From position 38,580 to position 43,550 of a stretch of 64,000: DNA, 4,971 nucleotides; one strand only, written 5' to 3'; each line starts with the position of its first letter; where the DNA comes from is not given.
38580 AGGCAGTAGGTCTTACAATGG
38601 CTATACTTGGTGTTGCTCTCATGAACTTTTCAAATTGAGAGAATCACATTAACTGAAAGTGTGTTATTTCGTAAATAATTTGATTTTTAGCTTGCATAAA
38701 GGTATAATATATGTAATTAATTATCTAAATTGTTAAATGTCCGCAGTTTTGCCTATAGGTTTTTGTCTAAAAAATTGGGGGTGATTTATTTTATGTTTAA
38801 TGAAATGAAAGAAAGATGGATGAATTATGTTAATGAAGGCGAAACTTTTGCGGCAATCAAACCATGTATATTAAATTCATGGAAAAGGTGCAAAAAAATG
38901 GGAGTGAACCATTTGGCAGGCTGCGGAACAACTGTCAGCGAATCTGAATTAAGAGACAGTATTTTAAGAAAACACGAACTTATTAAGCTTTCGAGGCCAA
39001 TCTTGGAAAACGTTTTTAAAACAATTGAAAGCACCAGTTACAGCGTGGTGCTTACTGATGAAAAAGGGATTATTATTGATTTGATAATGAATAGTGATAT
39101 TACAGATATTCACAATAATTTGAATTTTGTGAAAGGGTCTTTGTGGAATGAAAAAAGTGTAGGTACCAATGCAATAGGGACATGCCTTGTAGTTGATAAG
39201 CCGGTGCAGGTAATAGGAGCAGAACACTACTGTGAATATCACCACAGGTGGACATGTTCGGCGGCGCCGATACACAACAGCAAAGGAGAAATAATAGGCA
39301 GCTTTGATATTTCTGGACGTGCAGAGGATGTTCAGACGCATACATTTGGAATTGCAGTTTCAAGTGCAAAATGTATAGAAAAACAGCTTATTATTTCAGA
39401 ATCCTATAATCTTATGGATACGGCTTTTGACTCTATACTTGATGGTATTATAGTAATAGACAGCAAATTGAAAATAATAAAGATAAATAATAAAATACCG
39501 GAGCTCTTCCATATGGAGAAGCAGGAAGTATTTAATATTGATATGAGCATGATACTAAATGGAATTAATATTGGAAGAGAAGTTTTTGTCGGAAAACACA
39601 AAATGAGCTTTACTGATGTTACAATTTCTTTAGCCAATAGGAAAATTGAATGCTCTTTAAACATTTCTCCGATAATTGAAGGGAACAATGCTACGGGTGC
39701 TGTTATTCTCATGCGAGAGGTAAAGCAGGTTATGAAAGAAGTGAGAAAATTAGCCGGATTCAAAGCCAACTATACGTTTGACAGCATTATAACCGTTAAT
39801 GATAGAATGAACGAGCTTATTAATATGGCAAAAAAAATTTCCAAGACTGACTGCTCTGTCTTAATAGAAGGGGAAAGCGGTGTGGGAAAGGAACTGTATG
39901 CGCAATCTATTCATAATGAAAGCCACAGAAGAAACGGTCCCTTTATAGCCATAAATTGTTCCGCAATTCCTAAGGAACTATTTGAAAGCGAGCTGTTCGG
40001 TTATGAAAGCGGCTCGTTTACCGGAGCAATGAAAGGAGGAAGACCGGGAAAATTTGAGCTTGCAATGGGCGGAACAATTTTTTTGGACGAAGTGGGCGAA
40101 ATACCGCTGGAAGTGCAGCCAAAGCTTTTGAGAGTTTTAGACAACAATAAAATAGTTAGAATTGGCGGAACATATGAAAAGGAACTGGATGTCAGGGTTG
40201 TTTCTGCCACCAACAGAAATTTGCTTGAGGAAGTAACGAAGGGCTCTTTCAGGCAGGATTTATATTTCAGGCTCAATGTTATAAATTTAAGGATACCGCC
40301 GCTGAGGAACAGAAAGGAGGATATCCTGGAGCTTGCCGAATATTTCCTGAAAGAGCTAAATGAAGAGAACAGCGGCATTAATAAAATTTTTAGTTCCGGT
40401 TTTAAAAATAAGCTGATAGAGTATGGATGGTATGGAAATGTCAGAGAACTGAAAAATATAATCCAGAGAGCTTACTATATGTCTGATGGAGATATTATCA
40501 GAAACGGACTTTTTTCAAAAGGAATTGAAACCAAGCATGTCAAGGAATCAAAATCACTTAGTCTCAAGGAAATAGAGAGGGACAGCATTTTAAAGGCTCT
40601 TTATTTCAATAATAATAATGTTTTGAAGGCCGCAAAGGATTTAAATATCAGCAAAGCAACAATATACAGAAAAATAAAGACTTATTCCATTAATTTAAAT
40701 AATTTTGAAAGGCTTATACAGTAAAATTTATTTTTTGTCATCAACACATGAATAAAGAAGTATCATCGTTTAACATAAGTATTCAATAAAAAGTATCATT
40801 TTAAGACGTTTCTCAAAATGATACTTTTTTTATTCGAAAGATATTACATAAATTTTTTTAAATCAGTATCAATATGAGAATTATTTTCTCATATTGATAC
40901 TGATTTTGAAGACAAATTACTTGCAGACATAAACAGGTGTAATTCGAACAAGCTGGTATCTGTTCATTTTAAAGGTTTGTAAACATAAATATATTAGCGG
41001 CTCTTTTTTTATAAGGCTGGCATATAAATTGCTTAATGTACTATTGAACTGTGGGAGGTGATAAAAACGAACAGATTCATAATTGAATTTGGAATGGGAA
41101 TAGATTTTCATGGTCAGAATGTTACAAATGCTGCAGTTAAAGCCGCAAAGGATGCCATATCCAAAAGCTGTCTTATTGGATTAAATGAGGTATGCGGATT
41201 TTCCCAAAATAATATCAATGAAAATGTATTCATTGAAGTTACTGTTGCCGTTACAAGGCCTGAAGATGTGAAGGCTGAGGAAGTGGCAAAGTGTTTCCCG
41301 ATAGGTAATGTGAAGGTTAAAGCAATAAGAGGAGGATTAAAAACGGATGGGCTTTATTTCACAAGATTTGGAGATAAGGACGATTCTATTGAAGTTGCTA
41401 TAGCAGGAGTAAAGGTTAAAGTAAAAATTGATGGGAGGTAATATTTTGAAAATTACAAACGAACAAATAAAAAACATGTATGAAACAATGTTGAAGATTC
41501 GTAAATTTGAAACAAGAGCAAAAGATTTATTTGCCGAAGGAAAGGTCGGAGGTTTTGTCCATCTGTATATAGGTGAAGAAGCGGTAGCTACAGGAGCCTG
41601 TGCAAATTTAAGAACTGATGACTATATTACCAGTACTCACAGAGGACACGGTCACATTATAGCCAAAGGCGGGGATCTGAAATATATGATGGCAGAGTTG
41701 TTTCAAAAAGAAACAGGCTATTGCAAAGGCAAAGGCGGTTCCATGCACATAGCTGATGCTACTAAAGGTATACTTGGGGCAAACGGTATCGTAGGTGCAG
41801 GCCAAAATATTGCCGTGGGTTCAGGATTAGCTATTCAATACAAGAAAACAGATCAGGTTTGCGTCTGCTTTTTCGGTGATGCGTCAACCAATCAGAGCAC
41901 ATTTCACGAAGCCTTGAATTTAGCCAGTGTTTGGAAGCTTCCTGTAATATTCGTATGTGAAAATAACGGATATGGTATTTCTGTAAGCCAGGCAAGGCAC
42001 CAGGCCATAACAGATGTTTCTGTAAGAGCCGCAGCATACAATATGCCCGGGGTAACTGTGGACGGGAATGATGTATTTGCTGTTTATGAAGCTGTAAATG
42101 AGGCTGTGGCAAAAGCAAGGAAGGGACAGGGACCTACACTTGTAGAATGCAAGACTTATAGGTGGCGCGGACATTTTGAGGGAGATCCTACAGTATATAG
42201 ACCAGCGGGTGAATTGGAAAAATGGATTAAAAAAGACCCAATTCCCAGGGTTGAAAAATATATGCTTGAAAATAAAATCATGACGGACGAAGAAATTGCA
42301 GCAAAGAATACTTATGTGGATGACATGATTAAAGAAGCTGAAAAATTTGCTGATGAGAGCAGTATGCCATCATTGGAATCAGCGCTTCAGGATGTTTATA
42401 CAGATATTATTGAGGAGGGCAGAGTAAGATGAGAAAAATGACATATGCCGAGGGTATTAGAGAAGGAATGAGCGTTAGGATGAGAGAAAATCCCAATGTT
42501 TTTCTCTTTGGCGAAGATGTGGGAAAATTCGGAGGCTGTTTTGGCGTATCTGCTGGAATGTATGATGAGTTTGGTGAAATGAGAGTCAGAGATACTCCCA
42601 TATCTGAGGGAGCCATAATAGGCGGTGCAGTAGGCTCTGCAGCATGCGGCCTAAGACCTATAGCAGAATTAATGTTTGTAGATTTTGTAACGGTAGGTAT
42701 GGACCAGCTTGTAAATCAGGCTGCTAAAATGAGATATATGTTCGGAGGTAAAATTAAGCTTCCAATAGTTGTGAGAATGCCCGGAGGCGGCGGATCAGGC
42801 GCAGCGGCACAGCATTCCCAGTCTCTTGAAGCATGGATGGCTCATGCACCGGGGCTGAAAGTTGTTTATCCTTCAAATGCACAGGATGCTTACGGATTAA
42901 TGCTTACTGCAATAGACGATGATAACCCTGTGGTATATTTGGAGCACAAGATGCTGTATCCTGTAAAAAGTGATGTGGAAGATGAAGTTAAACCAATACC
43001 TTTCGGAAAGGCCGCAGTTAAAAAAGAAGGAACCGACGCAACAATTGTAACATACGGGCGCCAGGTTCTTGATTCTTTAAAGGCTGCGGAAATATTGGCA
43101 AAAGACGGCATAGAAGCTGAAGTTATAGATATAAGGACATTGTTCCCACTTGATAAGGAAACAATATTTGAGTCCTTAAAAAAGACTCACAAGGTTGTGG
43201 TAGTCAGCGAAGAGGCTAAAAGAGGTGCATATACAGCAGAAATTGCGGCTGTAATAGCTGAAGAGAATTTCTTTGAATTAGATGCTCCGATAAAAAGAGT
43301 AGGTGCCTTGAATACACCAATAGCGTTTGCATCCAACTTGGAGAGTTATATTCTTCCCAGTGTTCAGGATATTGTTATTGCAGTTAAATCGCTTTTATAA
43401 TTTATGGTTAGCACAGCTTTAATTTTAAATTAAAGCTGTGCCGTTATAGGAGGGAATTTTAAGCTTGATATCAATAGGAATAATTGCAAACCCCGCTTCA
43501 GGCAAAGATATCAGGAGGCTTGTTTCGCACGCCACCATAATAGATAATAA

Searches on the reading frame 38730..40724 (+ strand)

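Call 24: search_protein_families(library=ncbifam, proteins=[window:38730-40724:+], max_evalue=1e-10)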
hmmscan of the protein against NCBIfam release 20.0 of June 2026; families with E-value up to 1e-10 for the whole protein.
window:38730-40724:+ (664 aa): 25 families
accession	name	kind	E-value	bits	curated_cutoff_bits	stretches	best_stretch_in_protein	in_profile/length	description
NF008485.2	PRK11388.1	equivalog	1.4e-115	387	551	1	38-659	14-642/643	dihydroxyacetone kinase operon transcriptional regulator DhaR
NF041552.1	TF_PrdR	equivalog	4.9e-114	381.8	795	1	221-652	128-576/577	sigma-54 dependent transcriptional regulator PrdR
TIGR02915.1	PEP_resp_reg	equivalog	9.6e-91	304.8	502.6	1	330-654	118-444/445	PEP-CTERM-box response regulator transcription factor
TIGR01817.1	nifA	equivalog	2.9e-89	300.3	528.85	1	334-597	180-440/534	nif-specific transcriptional activator NifA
NF003451.0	PRK05022.1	equivalog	3.4e-88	296.6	476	1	329-650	166-506/512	nitric oxide reductase transcriptional regulator NorR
NF049963.1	RespRegFlgRCampy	domain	7.1e-88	295.3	750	1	345-654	129-429/429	fla regulon two-component system response regulator FlgR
NF008085.0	PRK10820.1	equivalog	2.8e-87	293.5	576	1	229-655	82-513/520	transcriptional regulator TyrR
NF050807.1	TransRegFlbDCaul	equivalog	2.3e-86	290.5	750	1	352-653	119-439/454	sigma-54-dependent transcriptional regulator FlbD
NF008469.0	PRK11361.1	equivalog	6.3e-86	288.9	714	1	331-655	122-457/461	acetoacetate metabolism transcriptional regulator AtoC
TIGR01818.1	ntrC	equivalog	1.2e-85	288.1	558.6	1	338-592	121-374/463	nitrogen regulation protein NR(I)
NF038308.1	RNA_repair_RtcR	equivalog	5.8e-84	282.8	650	1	259-617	92-452/530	RNA repair transcriptional activator RtcR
TIGR02329.1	propionate_PrpR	equivalog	7.9e-84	282.2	499.2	1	339-650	200-525/526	propionate catabolism operon regulatory protein PrpR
NF011953.0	PRK15424.1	equivalog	6e-81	272.7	703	1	337-651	205-533/538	propionate catabolism operon regulatory protein PrpR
NF041946.1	LuxO_transreg_Vib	equivalog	9.7e-78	262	800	1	331-607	112-388/463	quorum-sensing sigma-54 dependent transcriptional regulator LuxO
NF011695.0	PRK15115.1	equivalog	5.4e-76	256.1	763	1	350-660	134-444/445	two-component system response regulator GlrR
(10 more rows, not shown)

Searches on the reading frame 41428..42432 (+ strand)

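Call 24: search_protein_families(library=ncbifam, proteins=[window:41428-42432:+], max_evalue=1e-10)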
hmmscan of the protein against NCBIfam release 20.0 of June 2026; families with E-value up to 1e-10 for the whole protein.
window:41428-42432:+ (334 aa): 3 families
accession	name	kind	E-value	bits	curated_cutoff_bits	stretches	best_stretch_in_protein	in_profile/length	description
TIGR03182.1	PDH_E1_alph_y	equivalog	4.3e-115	384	393.85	1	12-324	2-314/315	pyruvate dehydrogenase (acetyl-transferring) E1 component subunit alpha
TIGR03181.1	PDH_E1_alph_x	equivalog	4.3e-81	272.4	411.35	1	8-327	20-330/341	pyruvate dehydrogenase (acetyl-transferring) E1 component subunit alpha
NF004559.0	PRK05899.2-5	equivalog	8.1e-12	44.1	488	1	118-248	124-252/627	transketolase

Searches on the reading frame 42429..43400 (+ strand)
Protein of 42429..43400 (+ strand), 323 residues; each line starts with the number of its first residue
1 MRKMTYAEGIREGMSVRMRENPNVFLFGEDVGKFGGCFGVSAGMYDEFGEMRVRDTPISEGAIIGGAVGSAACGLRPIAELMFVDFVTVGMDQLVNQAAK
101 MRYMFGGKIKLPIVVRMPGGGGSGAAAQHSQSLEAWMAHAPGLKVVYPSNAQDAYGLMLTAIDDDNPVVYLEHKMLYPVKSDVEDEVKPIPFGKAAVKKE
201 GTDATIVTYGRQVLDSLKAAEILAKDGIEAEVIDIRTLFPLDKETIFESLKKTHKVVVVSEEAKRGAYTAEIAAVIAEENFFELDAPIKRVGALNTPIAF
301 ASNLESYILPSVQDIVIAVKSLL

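Call 24: search_protein_families(library=ncbifam, proteins=[window:42429-43400:+], max_evalue=1e-10)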
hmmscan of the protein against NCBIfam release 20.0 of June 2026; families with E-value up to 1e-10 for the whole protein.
window:42429-43400:+ (323 aa): 6 families
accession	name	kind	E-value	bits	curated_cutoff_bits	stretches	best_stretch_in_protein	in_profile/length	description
NF006667.0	PRK09212.1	subfamily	3.8e-115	384.3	321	1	1-322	1-322/327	pyruvate dehydrogenase complex E1 component subunit beta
NF008854.0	PRK11892.1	equivalog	2.4e-103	346.3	454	1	1-322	139-461/464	pyruvate dehydrogenase complex E1 component subunit beta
NF004559.0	PRK05899.2-5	equivalog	1.2e-22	80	488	1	52-298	361-598/627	transketolase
TIGR00204.1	dxs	equivalog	3.3e-22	78.8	465.95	1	52-302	353-592/616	1-deoxy-D-xylulose-5-phosphate synthase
NF003933.0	PRK05444.2-2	equivalog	9.1e-14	50.9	395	1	52-298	336-578/606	1-deoxy-D-xylulose-5-phosphate synthase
NF008968.0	PRK12315.1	subfamily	4.4e-12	45.1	510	1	38-280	310-541/582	1-deoxy-D-xylulose-5-phosphate synthase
